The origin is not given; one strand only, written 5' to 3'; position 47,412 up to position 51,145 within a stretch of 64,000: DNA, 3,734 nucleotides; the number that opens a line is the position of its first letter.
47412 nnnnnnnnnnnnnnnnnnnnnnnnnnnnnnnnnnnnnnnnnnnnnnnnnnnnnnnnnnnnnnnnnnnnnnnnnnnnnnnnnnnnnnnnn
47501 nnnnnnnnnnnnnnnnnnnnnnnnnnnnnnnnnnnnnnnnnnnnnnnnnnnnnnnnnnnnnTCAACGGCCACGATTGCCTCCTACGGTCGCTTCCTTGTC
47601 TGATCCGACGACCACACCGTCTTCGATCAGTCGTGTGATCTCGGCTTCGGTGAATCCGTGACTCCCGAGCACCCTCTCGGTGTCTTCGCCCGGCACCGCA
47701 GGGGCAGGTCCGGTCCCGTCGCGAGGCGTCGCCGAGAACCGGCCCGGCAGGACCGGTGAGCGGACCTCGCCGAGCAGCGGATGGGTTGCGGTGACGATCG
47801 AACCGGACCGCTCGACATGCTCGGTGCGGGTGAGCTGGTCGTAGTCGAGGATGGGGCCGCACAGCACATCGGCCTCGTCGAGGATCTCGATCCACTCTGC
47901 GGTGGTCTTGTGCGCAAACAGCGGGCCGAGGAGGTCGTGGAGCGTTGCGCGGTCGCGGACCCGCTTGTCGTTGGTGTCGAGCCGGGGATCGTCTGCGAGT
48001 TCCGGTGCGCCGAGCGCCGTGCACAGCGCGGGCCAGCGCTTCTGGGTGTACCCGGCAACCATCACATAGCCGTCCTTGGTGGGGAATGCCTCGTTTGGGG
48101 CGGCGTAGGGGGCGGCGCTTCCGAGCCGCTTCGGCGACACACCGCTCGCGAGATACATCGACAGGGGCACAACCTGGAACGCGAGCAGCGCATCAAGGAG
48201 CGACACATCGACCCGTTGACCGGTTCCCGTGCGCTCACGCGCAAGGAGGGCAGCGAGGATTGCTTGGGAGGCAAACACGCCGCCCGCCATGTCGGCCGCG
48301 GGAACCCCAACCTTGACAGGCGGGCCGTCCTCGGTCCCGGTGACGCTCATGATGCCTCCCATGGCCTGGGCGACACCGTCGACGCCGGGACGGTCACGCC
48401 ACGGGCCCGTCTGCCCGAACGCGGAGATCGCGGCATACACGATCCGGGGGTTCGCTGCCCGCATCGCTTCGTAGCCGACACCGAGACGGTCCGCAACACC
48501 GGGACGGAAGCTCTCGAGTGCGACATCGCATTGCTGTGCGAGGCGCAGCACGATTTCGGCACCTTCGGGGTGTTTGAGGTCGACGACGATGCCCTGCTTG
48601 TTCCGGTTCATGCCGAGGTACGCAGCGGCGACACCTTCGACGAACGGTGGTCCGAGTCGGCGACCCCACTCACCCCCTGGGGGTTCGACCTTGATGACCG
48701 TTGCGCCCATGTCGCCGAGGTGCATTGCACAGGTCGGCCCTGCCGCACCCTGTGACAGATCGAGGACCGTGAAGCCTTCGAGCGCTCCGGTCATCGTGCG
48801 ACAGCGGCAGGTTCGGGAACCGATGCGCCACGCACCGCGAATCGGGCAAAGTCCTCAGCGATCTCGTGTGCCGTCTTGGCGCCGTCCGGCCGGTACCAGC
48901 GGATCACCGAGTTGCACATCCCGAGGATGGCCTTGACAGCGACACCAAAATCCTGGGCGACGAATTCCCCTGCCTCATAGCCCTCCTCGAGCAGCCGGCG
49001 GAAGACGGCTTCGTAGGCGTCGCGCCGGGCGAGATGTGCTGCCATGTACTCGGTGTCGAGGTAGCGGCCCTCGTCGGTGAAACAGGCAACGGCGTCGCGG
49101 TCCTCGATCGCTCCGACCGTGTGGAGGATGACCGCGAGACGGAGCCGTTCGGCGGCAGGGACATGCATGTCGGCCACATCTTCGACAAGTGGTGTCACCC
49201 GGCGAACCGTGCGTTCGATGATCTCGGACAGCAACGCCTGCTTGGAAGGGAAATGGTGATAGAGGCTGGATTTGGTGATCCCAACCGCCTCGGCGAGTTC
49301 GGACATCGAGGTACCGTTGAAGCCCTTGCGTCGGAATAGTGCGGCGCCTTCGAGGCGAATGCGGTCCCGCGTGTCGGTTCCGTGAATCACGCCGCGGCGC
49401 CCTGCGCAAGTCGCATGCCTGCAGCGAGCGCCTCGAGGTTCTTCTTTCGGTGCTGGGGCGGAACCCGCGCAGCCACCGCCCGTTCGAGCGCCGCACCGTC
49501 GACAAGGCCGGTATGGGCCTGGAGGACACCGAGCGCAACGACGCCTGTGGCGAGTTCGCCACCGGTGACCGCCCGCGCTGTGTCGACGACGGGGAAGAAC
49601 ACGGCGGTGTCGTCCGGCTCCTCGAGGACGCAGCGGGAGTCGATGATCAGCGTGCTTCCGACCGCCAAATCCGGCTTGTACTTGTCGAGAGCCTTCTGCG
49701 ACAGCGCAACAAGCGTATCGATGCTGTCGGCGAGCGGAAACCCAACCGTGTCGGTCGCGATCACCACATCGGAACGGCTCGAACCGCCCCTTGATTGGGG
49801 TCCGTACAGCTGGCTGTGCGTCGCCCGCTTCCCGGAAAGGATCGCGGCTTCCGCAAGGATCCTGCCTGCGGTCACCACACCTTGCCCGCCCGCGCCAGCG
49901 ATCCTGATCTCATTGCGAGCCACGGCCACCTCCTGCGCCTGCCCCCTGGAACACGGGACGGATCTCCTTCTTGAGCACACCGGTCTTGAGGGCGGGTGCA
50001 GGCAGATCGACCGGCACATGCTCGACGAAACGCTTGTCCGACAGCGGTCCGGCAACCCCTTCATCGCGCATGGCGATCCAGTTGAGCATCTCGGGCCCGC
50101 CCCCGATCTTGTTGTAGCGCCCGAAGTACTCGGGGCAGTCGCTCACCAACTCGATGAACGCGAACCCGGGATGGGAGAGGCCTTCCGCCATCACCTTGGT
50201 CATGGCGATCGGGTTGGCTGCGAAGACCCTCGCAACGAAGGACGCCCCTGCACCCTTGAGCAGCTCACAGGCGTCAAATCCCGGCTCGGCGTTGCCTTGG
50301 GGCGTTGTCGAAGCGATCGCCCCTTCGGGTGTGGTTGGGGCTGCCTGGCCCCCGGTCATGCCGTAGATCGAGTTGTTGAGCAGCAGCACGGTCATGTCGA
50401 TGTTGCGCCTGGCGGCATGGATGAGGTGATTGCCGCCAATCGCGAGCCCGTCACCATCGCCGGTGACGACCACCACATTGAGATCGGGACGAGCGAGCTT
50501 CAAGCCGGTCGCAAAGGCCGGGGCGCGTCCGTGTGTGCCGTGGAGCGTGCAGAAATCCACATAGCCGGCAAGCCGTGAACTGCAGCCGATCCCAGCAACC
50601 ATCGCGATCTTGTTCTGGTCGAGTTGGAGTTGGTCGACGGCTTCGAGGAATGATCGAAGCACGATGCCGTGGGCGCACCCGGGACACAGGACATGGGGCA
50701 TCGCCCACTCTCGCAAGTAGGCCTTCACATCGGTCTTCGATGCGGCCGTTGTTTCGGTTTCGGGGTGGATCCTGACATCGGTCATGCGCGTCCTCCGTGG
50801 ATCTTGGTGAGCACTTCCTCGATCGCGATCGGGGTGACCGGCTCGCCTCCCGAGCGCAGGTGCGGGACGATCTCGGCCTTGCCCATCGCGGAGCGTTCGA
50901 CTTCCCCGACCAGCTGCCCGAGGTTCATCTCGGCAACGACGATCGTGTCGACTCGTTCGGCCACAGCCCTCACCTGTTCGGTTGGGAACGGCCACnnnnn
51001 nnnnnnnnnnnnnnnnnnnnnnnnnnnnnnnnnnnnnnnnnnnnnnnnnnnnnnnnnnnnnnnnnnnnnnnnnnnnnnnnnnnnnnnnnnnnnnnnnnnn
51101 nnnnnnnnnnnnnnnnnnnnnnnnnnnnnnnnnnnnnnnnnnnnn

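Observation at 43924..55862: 12-gene minus-strand operon combining IorAB, a second three-subunit OFOR, a LeuA-like lyase/synthase, LeuCD-like dehydratase, CoA-transferase, hydratase and SDR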

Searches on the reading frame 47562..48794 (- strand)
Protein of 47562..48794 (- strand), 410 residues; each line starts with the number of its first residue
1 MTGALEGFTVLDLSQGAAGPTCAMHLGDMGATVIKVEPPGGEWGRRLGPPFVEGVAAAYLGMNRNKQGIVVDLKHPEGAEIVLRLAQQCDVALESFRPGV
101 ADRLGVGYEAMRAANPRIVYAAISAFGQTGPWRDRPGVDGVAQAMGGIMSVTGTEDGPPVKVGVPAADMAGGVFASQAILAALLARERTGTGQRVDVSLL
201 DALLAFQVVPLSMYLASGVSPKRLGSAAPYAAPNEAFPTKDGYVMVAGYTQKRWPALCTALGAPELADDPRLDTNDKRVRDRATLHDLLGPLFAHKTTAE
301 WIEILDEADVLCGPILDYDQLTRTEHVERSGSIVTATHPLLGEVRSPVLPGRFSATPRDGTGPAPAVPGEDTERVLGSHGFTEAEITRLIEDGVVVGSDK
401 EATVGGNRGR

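Call 4: search_protein_families(library=pfam, proteins=[window:47562-48794:-])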
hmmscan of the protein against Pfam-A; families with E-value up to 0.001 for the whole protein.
window:47562-48794:- (410 aa): 1 family
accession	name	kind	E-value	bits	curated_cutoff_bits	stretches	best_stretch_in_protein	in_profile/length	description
PF02515.22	CoA_transf_3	-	1e-127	426.7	23.3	1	5-372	1-366/366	CoA-transferase family III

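Call 8: search_protein_families(library=ncbifam, proteins=[window:47562-48794:-], max_evalue=0.00001)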
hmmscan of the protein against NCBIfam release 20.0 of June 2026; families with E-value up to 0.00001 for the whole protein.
window:47562-48794:- (410 aa): 7 families
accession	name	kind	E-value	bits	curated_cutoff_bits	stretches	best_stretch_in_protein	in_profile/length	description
NF052585.1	SucGlutTfsCaiB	equivalog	1.4e-82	277.4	750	1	5-377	8-386/394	succinate--glutarate CoA-transferase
NF008511.0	PRK11430.1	equivalog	1.1e-78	265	522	1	3-319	8-324/381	CoA:oxalate CoA-transferase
NF041294.1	Scnl_mescCoAtase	equivalog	2.3e-75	254.1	700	1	3-367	2-372/381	succinyl-CoA:mesaconate CoA-transferase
NF003809.0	PRK05398.1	subfamily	4e-70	236.5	442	2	1-209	1-210/416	formyl-CoA transferase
TIGR03253.1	oxalate_frc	equivalog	4e-68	230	504.2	2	4-210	3-210/416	formyl-CoA transferase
NF002914.1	PRK03525.1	equivalog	2.2e-32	112.5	413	1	3-395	8-397/400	L-carnitine CoA-transferase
TIGR04253.1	mesacon_CoA_iso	equivalog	4.4e-29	101.7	725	1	3-397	1-402/403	2-methylfumaryl-CoA isomerase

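Call 10: find_encoding_contigs(protein=window:47562-48794:-, flank=10000, max_places=6)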
Protein window:47562-48794:- (410 aa): no gene with exactly this product is on record in the collection.
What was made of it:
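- Tried and rejected: Exact-match look-up of the CoA-transferase found nothing (call 10).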

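Call 26: search_solved_structures(query=window:47562-48794:-, max_evalue=1e-20)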
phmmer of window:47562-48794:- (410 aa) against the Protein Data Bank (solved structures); distinct sequences matched with E-value up to 1e-20: 35.
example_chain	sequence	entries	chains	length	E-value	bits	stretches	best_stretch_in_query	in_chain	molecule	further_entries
9br7_A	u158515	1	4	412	2.3e-78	267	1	5-395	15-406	Succinate--hydroxymethylglutarate CoA-transferase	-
9br6_A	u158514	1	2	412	8.2e-78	265.2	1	5-395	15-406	Succinate--hydroxymethylglutarate CoA-transferase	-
4hl6_A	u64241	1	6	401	1.1e-71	245.1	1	3-329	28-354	Uncharacterized protein YfdE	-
10uh_A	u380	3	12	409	3.2e-68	233.6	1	5-395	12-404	Formyl-coenzyme a transferase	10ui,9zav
4ed9_A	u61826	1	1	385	3.9e-68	233.4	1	4-294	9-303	CAIB/BAIF family protein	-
5yit_A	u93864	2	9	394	5.4e-59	203.3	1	5-311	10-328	CoA transferase III | Uncharacterized protein Rv3272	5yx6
5yiy_A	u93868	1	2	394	6e-58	199.8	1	5-311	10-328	CoA transferase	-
1pqy_A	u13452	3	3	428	4.8e-49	170.5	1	4-206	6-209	Hypothetical protein yfdW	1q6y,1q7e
2vjo_A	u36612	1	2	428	8.7e-49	169.6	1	1-242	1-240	FORMYL-COENZYME A TRANSFERASE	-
1pt5_A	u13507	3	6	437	1.4e-48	169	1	2-206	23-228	Hypothetical protein yfdW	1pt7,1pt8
2vjq_A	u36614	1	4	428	2.8e-48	168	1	1-242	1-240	FORMYL-COENZYME A TRANSFERASE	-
2vjp_A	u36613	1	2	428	3.7e-48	167.6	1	1-242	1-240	FORMYL-COENZYME A TRANSFERASE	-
2vjn_A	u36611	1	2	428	4.2e-48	167.4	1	1-242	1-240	FORMYL-COENZYME A TRANSFERASE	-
2vjk_A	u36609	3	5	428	4.3e-48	167.4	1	1-242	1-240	FORMYL-COENZYME A TRANSFERASE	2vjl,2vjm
1p5h_A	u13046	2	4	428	4.3e-48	167.4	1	1-242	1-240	Formyl-coenzyme A transferase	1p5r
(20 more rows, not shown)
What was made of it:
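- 47562..48794 (-): Family-III CoA-transferase of the succinyl-CoA:dicarboxylate type. Proposed phenylitaconate CoA-transferase (inferred). Its best matches are succinate-glutarate, SUGCT and mesaconate CoA-transferases (calls 8 and 26).
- On Bbs benzylsuccinate beta-oxidation module: SUGCT scores 267 bits, against 143 for BbsF and 125 for BbsE (call 26).
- Closest known: Benzylsuccinate beta-oxidation. Different: The CoA-transferase is closer to SUGCT and mesaconate transferases (call 26).
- The CoA-transferase is closest to succinyl-CoA:dicarboxylate transferases, including the mesaconate type (calls 8 and 26). That would equally fit handling of glutarate from the lower pathway (calls 8 and 26). 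The CoA-transferase is a single gene closer to SUGCT than to BbsEF (call 26).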

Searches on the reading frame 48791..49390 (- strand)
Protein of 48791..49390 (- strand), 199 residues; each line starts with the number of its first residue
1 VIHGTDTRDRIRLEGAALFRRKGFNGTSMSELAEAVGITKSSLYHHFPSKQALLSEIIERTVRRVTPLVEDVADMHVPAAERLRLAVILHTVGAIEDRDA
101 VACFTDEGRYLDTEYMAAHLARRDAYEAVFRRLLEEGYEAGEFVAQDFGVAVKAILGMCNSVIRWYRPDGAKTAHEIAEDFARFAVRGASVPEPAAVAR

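Call 4: search_protein_families(library=pfam, proteins=[window:48791-49390:-])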
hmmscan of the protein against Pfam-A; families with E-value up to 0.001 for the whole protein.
window:48791-49390:- (199 aa): 3 families
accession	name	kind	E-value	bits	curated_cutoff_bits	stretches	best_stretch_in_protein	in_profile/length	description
PF17932.6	TetR_C_24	-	3.2e-32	111.6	26.4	1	78-188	3-113/114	Tetracyclin repressor-like, C-terminal domain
PF00440.29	TetR_N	-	1.4e-16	60.4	24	1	15-57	5-47/47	Bacterial regulatory proteins, tetR family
PF17935.6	TetR_C_27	-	0.0005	20.6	26.1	0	116-163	38-85/106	Tetracyclin repressor-like, C-terminal domain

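Call 18: search_protein_families(library=ncbifam, proteins=[window:48791-49390:-], max_evalue=0.00001)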
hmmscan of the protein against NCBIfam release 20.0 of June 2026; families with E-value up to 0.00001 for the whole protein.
window:48791-49390:- (199 aa): 11 families
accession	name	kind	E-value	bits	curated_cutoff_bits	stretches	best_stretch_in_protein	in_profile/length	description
NF041196.1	ScbR_bind_reg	equivalog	3.3e-14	53.5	150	1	6-144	6-142/191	ScbR family autoregulator-binding transcription factor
NF050111.1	TransRegSACE7040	equivalog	1.2e-13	51.4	250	1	8-176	3-169/186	SACE_7040 family transcriptional regulator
TIGR03968.1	mycofact_TetR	equivalog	3.4e-09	36.6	224.9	1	6-88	9-90/190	mycofactocin system transcriptional regulator MftR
NF007949.0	PRK10668.1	equivalog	2.9e-08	33.5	271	1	6-66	11-71/216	multidrug efflux transporter transcriptional repressor AcrR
NF053731.1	TransRegFasRMycb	equivalog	2.3e-07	30.8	330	1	15-87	20-92/199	HTH-type transcriptional activator FasR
NF051852.1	efflux_TF_MtrR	exception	3.3e-07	30.3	280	1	7-84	11-89/205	multidrug efflux system transcriptional repressor MtrR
NF037937.1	septum_RefZ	equivalog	3.9e-07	30.1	180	1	14-91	7-84/195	forespore capture DNA-binding protein RefZ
NF051457.1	acryl_TF_AcuR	equivalog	1.1e-06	28.1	247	1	5-83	16-95/204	acrylate utilization transcriptional regulator AcuR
NF058643.1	TranRegCurRPseudo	equivalog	1.4e-06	28.1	300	1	5-82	6-84/193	TetR family transcriptional repressor CurR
TIGR03613.1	RutR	equivalog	1.7e-06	28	368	1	16-70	18-73/202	pyrimidine utilization regulatory protein R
NF053516.1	TranRepPrsAVib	equivalog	7.9e-06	25.8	300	0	1-71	1-71/208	TetR family transcriptional repressor PsrA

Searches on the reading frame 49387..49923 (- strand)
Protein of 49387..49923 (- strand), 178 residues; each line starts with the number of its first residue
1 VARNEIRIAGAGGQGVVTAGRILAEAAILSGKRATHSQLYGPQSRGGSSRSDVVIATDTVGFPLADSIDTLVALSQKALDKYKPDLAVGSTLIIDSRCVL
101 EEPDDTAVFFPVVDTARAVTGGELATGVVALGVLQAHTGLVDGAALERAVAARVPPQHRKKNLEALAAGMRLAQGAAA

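Call 8: search_protein_families(library=ncbifam, proteins=[window:49387-49923:-], max_evalue=0.00001)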
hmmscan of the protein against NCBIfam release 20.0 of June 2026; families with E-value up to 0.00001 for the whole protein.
window:49387-49923:- (178 aa): 20 families
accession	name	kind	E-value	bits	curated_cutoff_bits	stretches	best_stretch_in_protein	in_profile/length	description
NF006323.0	PRK08537.1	equivalog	3.3e-40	137.4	235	1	3-173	2-178/181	2-oxoacid:ferredoxin oxidoreductase subunit gamma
NF006211.0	PRK08338.1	equivalog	3.2e-29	101.6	239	1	5-171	2-166/170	2-oxoacid:ferredoxin oxidoreductase subunit gamma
NF006275.0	PRK08441.1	equivalog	3.8e-26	91.8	216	1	3-176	2-181/185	2-oxoglutarate-acceptor oxidoreductase subunit OorC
TIGR03710.1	OAFO_sf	subfamily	6e-20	71.3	482.75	1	5-174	3-174/561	2-oxoacid:acceptor oxidoreductase subunit alpha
NF005325.0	PRK06853.1-5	equivalog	7.6e-13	48.6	230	1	3-96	3-97/192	indolepyruvate oxidoreductase subunit beta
NF005322.0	PRK06853.1-2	equivalog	3e-12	46.7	237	1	4-97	6-100/197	indolepyruvate oxidoreductase subunit beta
TIGR02175.1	PorC_KorC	subfamily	3.5e-12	46.4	81.1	1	5-171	3-173/177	2-oxoacid:acceptor oxidoreductase, gamma subunit, pyruvate/2-ketoisovalerate family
NF005323.0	PRK06853.1-3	equivalog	4.4e-11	43.1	238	1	4-97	7-100/197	indolepyruvate oxidoreductase subunit beta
TIGR03334.1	IOR_beta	equivalog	3.1e-10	40.3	205.8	1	5-100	2-97/189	indolepyruvate ferredoxin oxidoreductase subunit beta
NF005328.0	PRK06853.2-2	equivalog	5.1e-10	39.4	240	1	1-75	1-75/192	indolepyruvate oxidoreductase subunit beta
NF040683.1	PorC_Meth_Thtga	equivalog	3.8e-09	36.5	270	1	5-169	3-169/177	pyruvate synthase subunit PorC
NF004917.0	PRK06274.1-3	equivalog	1.2e-08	35.2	284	1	5-96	4-96/203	indolepyruvate oxidoreductase subunit beta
NF006321.0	PRK08534.1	equivalog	1.4e-08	34.7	225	1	5-50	3-48/181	pyruvate ferredoxin oxidoreductase subunit gamma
NF004916.0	PRK06274.1-2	equivalog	2.2e-08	34.4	227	1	6-174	5-177/178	indolepyruvate oxidoreductase subunit beta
NF009589.0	PRK13030.1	subfamily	3e-08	31.8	816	1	4-85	729-820/1170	indolepyruvate ferredoxin oxidoreductase family protein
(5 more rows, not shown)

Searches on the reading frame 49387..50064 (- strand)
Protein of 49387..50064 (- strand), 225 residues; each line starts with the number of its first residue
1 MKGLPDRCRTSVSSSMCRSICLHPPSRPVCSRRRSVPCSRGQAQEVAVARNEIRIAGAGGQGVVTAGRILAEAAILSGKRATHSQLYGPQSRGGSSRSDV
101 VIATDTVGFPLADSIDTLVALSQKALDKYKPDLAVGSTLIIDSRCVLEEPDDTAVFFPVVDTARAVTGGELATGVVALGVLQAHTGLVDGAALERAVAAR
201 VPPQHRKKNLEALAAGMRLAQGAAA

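Call 4: search_protein_families(library=pfam, proteins=[window:49387-50064:-])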
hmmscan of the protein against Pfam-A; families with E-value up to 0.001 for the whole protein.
window:49387-50064:- (225 aa): 1 family
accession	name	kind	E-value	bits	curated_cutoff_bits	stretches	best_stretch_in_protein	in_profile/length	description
PF01558.24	POR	-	2.1e-28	100.1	27.4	1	59-217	1-172/173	Pyruvate ferredoxin/flavodoxin oxidoreductase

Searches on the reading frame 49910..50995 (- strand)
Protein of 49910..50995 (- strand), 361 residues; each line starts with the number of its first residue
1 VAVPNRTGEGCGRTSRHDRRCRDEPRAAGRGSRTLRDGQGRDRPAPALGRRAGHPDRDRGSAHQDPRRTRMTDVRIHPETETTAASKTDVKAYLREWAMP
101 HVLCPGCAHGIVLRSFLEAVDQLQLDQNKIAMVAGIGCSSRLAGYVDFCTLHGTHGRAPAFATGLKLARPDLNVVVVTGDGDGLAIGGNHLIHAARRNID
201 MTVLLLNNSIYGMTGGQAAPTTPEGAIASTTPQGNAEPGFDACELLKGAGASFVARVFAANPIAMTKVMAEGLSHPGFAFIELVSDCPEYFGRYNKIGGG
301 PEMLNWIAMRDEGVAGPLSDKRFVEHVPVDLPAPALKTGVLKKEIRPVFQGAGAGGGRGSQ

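Call 4: search_protein_families(library=pfam, proteins=[window:49910-50995:-])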
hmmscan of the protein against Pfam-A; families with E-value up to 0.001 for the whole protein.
window:49910-50995:- (361 aa): 1 family
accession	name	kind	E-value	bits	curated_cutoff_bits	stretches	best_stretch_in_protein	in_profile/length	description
PF02775.26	TPP_enzyme_C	-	6.6e-33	114.1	21.9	1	136-282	2-150/151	Thiamine pyrophosphate enzyme, C-terminal TPP binding domain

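Call 8: search_protein_families(library=ncbifam, proteins=[window:49910-50785:-], max_evalue=0.00001)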
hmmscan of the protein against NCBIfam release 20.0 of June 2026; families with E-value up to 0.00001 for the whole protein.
window:49910-50785:- (291 aa): 17 families
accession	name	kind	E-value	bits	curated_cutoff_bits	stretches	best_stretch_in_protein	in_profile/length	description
NF007207.0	PRK09628.1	equivalog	9.3e-81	271.5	364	1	21-240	6-225/277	2-oxoglutarate ferredoxin oxidoreductase subunit beta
NF008820.0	PRK11866.1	equivalog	8.4e-60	202.6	402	1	30-220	14-204/287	2-oxoacid ferredoxin oxidoreductase subunit beta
TIGR02177.1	PorB_KorB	subfamily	2.3e-58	198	261.9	1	33-220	3-190/286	2-oxoacid:acceptor oxidoreductase, beta subunit, pyruvate/2-ketoisovalerate family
NF041171.1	Oxoac_fdxbeta_Archa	equivalog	1.1e-53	182.5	423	1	33-220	5-192/296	2-oxoacid:ferredoxin oxidoreductase subunit beta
NF008821.0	PRK11869.1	equivalog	1.1e-46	159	438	1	33-224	16-206/286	2-oxoacid ferredoxin oxidoreductase subunit beta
NF008819.1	PRK11865.1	equivalog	2.4e-17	63.1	405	1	26-219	13-214/300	pyruvate synthase subunit PorB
NF008818.0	PRK11864.1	subfamily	3.2e-16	59.3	405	1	29-219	16-210/300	3-methyl-2-oxobutanoate dehydrogenase subunit beta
TIGR03336.1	IOR_alpha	equivalog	1.5e-14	53.3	650.9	1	18-217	345-531/595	indolepyruvate ferredoxin oxidoreductase subunit alpha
NF045792.1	OxalOxredbeta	equivalog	9.1e-11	41.3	590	1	101-219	101-227/311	oxalate oxidoreductase subunit beta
TIGR03846.1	sulfopy_beta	equivalog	2.6e-09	37.2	221.5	1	81-152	40-111/182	sulfopyruvate decarboxylase subunit beta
TIGR02176.1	pyruv_ox_red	equivalog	7.5e-08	30.7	911.35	1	105-217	957-1070/1167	pyruvate:ferredoxin (flavodoxin) oxidoreductase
TIGR03297.1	Ppyr-DeCO2ase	equivalog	1.2e-07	31.1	312.5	1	82-149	219-286/360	phosphonopyruvate decarboxylase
NF045766.1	PhenlGlyoxDHPadI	equivalog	2.2e-07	30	700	1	98-218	229-355/443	NADH-dependent phenylglyoxylate dehydrogenase subunit beta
NF004813.0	PRK06163.1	equivalog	3.6e-07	30.1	240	1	82-154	56-128/202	hypothetical protein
NF004772.0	PRK06112.1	subfamily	5.9e-07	28.2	673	1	91-144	445-497/578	acetolactate synthase catalytic subunit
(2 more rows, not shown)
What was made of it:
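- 49910..50785 (-): Beta (TPP-binding) subunit of the second OFOR. Its best NCBIfam hit is 2-oxoglutarate:ferredoxin oxidoreductase beta (271 bits against a cutoff of 364, call 8).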
